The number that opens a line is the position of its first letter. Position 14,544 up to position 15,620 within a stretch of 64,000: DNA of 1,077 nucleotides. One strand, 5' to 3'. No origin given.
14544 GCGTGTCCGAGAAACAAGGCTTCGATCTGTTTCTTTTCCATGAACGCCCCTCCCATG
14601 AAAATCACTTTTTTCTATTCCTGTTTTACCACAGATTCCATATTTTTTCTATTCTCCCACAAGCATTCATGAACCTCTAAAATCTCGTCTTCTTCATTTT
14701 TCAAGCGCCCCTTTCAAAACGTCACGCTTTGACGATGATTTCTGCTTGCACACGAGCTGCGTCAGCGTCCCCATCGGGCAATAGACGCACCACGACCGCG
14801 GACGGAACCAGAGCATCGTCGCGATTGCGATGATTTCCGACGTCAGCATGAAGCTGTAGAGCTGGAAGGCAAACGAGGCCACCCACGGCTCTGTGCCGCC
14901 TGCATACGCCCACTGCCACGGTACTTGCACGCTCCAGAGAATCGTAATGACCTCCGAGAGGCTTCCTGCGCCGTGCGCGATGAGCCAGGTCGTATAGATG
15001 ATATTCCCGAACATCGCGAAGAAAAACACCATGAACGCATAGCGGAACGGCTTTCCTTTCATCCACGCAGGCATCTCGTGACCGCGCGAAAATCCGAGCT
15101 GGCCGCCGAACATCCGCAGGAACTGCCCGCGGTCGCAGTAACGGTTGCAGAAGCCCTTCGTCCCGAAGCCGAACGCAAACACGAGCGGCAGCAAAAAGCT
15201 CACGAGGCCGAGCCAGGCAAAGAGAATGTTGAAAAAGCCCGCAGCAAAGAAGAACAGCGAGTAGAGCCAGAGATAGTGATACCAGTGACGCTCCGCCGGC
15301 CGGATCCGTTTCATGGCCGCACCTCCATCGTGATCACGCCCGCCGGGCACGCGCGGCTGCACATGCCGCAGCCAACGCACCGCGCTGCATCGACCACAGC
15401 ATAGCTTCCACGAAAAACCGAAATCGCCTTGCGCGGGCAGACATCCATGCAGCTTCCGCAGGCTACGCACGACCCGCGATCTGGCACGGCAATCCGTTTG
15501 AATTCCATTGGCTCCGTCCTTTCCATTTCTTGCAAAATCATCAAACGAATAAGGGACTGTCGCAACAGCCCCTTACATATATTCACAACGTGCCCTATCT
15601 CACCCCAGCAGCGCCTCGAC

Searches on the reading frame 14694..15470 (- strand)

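Call 3: search_protein_families(library=pfam, proteins=[window:14694-15470:-], max_evalue=0.01)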
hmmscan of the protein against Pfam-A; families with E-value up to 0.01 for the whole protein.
window:14694-15470:- (258 aa): 1 family
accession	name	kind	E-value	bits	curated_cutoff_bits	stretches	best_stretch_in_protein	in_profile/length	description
PF12801.12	Fer4_5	-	0.007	16.7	22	1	214-242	10-39/48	4Fe-4S binding domain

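Call 4: search_protein_families(library=ncbifam, proteins=[window:14694-15470:-], max_evalue=0.01)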
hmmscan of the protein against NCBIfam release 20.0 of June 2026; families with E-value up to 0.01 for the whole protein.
window:14694-15470:- (258 aa): 0 families
